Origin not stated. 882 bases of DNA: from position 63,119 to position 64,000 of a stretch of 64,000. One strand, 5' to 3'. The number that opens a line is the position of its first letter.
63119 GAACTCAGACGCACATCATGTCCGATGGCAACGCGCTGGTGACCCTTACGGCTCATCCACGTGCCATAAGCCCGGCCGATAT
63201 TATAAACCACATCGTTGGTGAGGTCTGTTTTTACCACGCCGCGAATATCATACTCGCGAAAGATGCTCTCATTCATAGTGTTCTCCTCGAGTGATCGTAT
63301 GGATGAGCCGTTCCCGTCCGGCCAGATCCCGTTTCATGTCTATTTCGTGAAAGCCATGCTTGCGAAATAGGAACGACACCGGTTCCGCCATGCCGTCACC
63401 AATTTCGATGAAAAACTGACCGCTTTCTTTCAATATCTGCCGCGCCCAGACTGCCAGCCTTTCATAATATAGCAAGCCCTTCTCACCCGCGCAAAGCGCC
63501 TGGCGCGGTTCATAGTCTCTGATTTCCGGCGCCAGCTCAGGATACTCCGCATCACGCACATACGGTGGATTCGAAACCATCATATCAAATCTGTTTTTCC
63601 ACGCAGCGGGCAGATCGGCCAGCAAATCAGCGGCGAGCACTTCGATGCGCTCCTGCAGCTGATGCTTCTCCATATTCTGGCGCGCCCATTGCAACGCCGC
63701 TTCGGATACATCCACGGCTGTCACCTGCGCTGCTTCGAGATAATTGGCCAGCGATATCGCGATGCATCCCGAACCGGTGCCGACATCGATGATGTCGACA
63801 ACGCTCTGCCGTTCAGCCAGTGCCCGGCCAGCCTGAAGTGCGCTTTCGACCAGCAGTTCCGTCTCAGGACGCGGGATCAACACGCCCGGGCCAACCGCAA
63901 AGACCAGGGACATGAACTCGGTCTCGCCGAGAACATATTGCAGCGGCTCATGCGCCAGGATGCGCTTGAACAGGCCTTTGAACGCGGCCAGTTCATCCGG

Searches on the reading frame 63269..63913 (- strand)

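Call 43: search_protein_families(library=pfam, proteins=[window:63269-63913:-], max_evalue=0.0001)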
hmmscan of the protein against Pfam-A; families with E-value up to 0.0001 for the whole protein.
window:63269-63913:- (214 aa): 14 families
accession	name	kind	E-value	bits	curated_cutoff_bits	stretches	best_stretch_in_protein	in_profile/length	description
PF05175.20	MTS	-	3.8e-17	62.9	23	1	39-123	33-113/170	Methyltransferase small domain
PF13847.12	Methyltransf_31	-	4.7e-14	52.7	27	1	40-126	6-82/145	Methyltransferase domain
PF13649.12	Methyltransf_25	-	2.1e-13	51.2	27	1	41-132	1-90/97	Methyltransferase domain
PF06325.19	PrmA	-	1.1e-12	48.5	22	1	37-115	163-233/296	Ribosomal protein L11 methyltransferase (PrmA)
PF08241.18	Methyltransf_11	-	1.2e-08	35.9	21.2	1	42-115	1-67/95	Methyltransferase domain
PF12847.13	Methyltransf_18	-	2.1e-08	34.8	27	1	40-101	17-78/151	Methyltransferase domain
PF01170.24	UPF0020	-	5.3e-08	33.2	22.3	1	20-120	42-133/197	RMKL-like, methyltransferase domain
PF08242.18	Methyltransf_12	-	1.4e-07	32.6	30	1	42-114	1-71/98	Methyltransferase domain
PF03602.21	Cons_hypoth95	-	2e-07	31.3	24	1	39-132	43-137/182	Conserved hypothetical protein 95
PF04816.18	TrmK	-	8e-07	29.2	27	1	41-103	1-63/205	tRNA (adenine(22)-N(1))-methyltransferase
PF05971.18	Methyltransf_10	-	1e-06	28.8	23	1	37-121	102-190/299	RNA methyltransferase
PF01861.22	BpsA_C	-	2e-05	24.4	27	1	51-120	59-124/243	Branched-chain polyamine synthase A C-terminal domain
PF02384.22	N6_Mtase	-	2.1e-05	24.4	20.4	1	34-121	43-138/311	N-6 DNA Methylase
PF10294.15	Methyltransf_16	-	4.8e-05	23.6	21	1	33-101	42-111/174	Lysine methyltransferase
